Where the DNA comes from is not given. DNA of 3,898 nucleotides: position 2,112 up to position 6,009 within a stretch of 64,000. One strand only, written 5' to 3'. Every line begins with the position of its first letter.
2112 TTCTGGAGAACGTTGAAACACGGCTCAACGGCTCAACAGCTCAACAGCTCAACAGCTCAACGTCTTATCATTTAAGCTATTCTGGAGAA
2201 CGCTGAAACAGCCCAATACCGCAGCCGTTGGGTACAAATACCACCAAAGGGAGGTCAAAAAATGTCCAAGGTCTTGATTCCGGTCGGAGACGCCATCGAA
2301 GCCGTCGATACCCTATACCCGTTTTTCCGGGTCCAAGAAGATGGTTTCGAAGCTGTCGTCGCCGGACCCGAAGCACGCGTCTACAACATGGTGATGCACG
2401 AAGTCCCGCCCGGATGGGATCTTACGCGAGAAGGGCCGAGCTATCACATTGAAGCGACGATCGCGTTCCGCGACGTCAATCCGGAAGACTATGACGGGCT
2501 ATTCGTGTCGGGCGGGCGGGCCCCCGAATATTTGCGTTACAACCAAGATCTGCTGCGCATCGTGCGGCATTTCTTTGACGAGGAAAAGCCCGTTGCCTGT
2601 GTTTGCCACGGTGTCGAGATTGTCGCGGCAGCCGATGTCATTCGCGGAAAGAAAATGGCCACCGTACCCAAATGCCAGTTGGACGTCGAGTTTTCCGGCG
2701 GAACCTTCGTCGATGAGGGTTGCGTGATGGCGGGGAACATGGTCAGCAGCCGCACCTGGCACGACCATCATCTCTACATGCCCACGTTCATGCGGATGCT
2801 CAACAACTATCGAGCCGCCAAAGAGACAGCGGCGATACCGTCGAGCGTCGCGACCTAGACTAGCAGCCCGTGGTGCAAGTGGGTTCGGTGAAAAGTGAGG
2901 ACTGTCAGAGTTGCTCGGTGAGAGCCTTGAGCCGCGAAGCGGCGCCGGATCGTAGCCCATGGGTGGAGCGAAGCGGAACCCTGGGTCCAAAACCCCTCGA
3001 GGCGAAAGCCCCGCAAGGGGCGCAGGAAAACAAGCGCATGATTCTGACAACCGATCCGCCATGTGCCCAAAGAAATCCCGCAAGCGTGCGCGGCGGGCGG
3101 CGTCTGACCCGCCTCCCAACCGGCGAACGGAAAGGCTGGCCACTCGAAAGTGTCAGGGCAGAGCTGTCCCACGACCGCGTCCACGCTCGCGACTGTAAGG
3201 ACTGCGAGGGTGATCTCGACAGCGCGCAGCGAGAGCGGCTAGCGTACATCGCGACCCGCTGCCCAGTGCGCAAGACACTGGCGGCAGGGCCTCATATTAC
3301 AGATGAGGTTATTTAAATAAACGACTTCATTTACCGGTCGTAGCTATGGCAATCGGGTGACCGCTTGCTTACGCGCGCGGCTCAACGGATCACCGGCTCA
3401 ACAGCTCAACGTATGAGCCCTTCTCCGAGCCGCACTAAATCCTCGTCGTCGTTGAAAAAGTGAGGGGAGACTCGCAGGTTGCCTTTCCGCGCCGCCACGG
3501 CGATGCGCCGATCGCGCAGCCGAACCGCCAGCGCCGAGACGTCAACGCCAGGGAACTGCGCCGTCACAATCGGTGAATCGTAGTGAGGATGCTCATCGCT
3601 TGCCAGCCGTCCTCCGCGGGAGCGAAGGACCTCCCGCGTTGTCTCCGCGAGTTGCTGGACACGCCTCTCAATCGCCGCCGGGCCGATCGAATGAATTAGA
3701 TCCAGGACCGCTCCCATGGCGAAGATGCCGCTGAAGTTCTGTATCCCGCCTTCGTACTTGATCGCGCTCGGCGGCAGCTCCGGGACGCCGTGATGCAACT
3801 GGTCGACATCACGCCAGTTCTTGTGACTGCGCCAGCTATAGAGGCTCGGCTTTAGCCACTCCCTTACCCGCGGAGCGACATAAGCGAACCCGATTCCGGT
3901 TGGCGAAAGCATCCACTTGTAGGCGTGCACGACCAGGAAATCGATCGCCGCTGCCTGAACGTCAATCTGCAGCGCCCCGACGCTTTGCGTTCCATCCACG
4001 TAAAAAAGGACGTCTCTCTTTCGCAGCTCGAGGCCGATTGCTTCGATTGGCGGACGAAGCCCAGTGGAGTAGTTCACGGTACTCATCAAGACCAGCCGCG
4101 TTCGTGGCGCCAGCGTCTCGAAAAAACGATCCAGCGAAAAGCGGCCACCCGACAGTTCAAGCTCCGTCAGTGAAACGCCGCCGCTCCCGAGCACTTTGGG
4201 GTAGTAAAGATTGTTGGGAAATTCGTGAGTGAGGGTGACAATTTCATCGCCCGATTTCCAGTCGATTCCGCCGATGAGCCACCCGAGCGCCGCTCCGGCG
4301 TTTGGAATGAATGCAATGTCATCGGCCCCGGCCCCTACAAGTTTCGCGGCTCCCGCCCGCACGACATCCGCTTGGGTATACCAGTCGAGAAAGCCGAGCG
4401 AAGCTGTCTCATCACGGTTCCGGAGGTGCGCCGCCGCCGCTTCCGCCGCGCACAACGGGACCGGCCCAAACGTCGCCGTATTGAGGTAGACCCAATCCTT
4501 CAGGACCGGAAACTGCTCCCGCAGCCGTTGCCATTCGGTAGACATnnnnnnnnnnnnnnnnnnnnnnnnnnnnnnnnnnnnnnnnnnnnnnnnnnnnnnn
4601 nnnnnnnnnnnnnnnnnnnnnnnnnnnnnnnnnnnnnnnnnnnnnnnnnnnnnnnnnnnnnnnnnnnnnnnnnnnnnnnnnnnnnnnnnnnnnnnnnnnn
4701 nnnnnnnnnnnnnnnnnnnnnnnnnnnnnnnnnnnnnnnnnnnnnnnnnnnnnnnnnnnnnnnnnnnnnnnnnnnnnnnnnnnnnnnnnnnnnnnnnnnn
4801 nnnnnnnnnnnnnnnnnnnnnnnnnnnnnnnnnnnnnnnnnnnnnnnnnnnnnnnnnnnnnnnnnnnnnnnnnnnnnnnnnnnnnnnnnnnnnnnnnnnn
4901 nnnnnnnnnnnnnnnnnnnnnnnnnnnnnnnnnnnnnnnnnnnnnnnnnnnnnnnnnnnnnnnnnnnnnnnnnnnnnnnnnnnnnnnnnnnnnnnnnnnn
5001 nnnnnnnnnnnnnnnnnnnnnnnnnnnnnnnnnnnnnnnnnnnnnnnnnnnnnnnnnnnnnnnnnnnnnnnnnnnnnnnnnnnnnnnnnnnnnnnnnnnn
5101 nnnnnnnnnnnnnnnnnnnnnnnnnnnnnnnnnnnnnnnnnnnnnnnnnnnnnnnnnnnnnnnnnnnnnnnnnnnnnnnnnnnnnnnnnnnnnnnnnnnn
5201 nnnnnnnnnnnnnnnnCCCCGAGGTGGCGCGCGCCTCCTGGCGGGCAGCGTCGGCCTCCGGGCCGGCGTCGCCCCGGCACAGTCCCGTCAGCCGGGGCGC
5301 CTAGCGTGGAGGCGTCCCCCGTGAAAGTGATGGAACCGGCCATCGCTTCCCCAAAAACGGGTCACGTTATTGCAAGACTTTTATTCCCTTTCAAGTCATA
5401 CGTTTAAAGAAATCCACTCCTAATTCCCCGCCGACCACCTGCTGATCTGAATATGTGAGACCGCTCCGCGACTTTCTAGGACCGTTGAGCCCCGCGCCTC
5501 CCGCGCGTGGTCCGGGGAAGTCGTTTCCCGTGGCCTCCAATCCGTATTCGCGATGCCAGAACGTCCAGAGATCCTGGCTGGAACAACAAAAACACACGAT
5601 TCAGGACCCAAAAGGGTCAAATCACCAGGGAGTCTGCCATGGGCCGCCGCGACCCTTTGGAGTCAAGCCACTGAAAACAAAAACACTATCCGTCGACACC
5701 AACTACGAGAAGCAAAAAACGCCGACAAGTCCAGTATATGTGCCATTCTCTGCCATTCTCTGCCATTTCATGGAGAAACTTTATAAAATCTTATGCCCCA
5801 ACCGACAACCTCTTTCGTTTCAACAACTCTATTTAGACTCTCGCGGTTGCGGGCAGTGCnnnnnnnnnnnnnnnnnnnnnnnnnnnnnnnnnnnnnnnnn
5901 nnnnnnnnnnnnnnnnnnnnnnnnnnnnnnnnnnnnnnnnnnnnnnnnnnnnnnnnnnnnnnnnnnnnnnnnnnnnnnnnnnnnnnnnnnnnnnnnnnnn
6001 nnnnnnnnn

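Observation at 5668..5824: Three-copy AT-rich ~150-160-bp module with a conserved sigma70-like promoter and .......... iterons: candidate sRNA gene family or promoter cassette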

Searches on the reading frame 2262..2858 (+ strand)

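Call 79: search_protein_families(library=pfam, proteins=[window:2262-2858:+], max_evalue=0.001)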
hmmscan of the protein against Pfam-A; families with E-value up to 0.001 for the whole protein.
window:2262-2858:+ (198 aa): 1 family
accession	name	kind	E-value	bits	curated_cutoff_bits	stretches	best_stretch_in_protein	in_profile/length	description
PF01965.30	DJ-1_PfpI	-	4.6e-33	114.8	26.6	1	3-177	2-163/165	DJ-1/PfpI family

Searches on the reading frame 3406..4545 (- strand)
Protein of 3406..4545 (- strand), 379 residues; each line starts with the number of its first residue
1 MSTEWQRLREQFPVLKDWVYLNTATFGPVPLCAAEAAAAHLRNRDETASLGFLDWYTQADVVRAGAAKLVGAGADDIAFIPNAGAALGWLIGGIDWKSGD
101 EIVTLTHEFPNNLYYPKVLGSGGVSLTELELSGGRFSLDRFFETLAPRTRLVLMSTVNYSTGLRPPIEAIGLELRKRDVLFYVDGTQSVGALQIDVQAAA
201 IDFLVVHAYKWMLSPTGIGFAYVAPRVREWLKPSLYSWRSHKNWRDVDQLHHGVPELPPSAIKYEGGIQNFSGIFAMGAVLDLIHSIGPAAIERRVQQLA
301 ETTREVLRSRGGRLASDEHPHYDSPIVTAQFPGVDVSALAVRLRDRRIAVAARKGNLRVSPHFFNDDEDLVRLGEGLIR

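Call 10: search_protein_families(library=pfam, proteins=[window:3406-4545:-], max_evalue=0.01)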
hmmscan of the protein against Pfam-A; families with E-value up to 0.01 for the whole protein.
window:3406-4545:- (379 aa): 1 family
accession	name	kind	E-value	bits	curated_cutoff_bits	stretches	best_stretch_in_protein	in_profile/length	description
PF00266.25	Aminotran_5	-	2e-41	142.7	21.5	1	57-355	43-338/371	Aminotransferase class-V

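Call 19: find_encoding_contigs(protein=window:3406-4545:-, flank=10000, max_places=10)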
Protein window:3406-4545:- (379 aa): 1 contig read that carries it; 1 place shown.
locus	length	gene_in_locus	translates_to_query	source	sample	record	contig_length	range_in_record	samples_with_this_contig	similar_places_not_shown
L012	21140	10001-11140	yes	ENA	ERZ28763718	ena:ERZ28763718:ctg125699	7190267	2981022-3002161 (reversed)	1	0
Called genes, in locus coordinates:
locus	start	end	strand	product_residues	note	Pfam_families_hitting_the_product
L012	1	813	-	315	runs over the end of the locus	PF12760:Zn_ribbon_IS1595, PF12762:DDE_Tnp_IS1595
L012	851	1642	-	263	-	PF13701:DDE_Tnp_1_4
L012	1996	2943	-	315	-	PF12760:Zn_ribbon_IS1595, PF12762:DDE_Tnp_IS1595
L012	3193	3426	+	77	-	-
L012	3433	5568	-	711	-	PF21226:MalQ_N, PF02446:Glyco_hydro_77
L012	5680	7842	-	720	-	PF02922:CBM_48, PF00128:Alpha-amylase (faint), PF21331:Isoamylase_C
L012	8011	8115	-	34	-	-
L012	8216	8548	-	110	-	PF13602:ADH_zinc_N_2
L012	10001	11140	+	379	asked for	PF00266:Aminotran_5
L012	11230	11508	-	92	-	-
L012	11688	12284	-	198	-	PF01965:DJ-1_PfpI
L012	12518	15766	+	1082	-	PF00515:TPR_1 (faint), PF07719:TPR_2 (faint), PF13181:TPR_8 (faint), PF13371:TPR_9 (faint), PF13414:TPR_11 (faint), PF13428:TPR_14 (faint), PF13431:TPR_17 (faint), PF07593:UnbV_ASPIC (weak), +3 more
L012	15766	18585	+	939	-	PF13435:Cytochrome_C554 (weak), PF07719:TPR_2 (faint), PF13431:TPR_17 (faint), PF00515:TPR_1 (faint), PF12895:ANAPC3 (faint), PF13181:TPR_8 (faint), PF13414:TPR_11 (faint), PF14559:TPR_19, +4 more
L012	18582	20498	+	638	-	PF01839:FG-GAP (faint), PF13517:FG-GAP_3, PF07593:UnbV_ASPIC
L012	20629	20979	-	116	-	PF02452:PemK_toxin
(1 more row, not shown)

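Call 64: find_homologous_proteins(query=window:3406-4545:-, max_evalue=1e-80)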
Query window:3406-4545:- (379 aa): 1155 proteins with E <= 1e-80 among 8000 candidates; the best 120 are listed.
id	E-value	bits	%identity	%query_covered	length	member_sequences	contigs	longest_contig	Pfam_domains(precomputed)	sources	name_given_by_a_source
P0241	1.0e-237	806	94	99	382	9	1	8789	PF00266.26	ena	-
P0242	3.4e-234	795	93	99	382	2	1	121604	PF00266.26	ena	-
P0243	7.6e-233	790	92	99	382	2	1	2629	PF00266.26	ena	-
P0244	4.9e-230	781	91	100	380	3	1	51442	PF00266.26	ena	-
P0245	8.8e-230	780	91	99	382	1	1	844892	PF00266.26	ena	-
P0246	4.9e-228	774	90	99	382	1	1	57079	PF00266.26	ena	-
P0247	1.9e-217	739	86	99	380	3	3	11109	PF00266.26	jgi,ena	-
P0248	1.9e-214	730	84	99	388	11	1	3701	PF00266.26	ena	-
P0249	4.5e-214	728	85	99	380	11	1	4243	PF00266.26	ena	-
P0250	1.6e-210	717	84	99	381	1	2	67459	PF00266.26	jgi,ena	-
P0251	2.9e-205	699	81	99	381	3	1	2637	PF00266.26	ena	-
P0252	4.6e-191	653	75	99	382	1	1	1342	PF00266.26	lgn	-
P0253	3.7e-171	587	67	99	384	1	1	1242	PF00266.26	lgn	-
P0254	2.8e-170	584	67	99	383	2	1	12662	PF00266.26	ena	-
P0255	3.0e-170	584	67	99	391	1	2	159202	PF00266.26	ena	-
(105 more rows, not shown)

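Call 65: find_encoding_contigs(protein=P0242, flank=10000, max_places=2)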
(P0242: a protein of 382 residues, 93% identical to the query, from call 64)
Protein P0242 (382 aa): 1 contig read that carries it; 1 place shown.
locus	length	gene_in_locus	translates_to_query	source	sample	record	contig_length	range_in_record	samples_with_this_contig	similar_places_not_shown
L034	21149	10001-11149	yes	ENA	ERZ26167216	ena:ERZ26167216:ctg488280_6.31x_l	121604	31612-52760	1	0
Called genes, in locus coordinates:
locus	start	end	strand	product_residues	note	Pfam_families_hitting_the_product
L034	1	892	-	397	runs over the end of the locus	PF02746:MR_MLE_N, PF13378:MR_MLE_C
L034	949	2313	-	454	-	PF01566:Nramp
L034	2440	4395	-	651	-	PF00127:Copper-bind (weak), PF00034:Cytochrom_C (weak)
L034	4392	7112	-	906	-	PF13472:Lipase_GDSL_2, PF23500:DUF7133, PF13646:HEAT_2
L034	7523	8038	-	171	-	PF25183:OMP_b-brl_4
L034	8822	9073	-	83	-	-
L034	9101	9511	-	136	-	-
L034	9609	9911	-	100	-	PF13602:ADH_zinc_N_2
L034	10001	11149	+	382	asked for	PF00266:Aminotran_5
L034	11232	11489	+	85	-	PF12762:DDE_Tnp_IS1595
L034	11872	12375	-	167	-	-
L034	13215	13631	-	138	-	PF02566:OsmC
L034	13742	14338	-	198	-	PF01965:DJ-1_PfpI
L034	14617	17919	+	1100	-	PF13371:TPR_9 (faint), PF13414:TPR_11 (faint), PF13428:TPR_14 (faint), PF00515:TPR_1 (faint), PF07719:TPR_2 (faint), PF13431:TPR_17 (faint), PF13432:TPR_16 (faint), PF07593:UnbV_ASPIC, +2 more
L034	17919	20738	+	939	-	PF13435:Cytochrome_C554 (weak), PF00515:TPR_1 (faint), PF07719:TPR_2 (faint), PF12895:ANAPC3 (faint), PF14559:TPR_19, PF13181:TPR_8 (weak), PF13432:TPR_16 (weak), PF14559:TPR_19 (weak), +6 more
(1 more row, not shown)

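Call 66: find_encoding_contigs(protein=P0250, flank=10000, max_places=2)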
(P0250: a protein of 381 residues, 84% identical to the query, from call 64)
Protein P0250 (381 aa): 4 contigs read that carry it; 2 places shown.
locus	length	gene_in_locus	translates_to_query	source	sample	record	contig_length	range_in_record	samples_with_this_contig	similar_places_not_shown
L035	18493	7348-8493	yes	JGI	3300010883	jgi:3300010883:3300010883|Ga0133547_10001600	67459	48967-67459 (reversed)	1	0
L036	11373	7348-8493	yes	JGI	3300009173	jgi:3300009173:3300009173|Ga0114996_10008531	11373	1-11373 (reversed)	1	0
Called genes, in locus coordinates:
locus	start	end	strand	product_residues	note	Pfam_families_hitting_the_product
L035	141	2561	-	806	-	PF04151:PPC (weak)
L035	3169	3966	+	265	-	PF02163:Peptidase_M50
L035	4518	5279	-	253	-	PF01261:AP_endonuc_2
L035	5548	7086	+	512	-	PF00474:SSF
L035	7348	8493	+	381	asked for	PF00266:Aminotran_5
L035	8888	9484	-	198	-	PF01965:DJ-1_PfpI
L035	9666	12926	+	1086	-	PF13414:TPR_11 (faint), PF00515:TPR_1 (faint), PF07719:TPR_2 (faint), PF13428:TPR_14 (faint), PF13431:TPR_17 (faint), PF13432:TPR_16 (faint), PF13517:FG-GAP_3 (weak), PF07593:UnbV_ASPIC, +2 more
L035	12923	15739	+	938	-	PF13435:Cytochrome_C554 (weak), PF00515:TPR_1 (faint), PF07719:TPR_2 (faint), PF12895:ANAPC3 (faint), PF13181:TPR_8 (faint), PF13424:TPR_12 (faint), PF13431:TPR_17 (faint), PF14559:TPR_19, +4 more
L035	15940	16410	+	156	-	PF01839:FG-GAP (faint), PF13517:FG-GAP_3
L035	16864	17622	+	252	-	PF13517:FG-GAP_3 (weak), PF07593:UnbV_ASPIC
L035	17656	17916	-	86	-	-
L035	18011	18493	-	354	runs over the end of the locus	PF08100:Dimerisation, PF05175:MTS (weak), PF13489:Methyltransf_23 (weak), PF00891:Methyltransf_2, PF08241:Methyltransf_11, PF08242:Methyltransf_12, PF13649:Methyltransf_25, PF13847:Methyltransf_31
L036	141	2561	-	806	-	PF04151:PPC (weak)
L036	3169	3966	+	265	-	PF02163:Peptidase_M50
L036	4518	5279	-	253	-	PF01261:AP_endonuc_2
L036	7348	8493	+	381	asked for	PF00266:Aminotran_5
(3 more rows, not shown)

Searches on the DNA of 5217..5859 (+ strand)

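Call 102: search_dna_similar(query=window:5217-5859:+, collection=plasmids, mode=distant, max_evalue=0.001)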
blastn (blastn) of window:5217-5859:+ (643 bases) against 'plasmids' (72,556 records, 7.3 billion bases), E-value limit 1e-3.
No match.
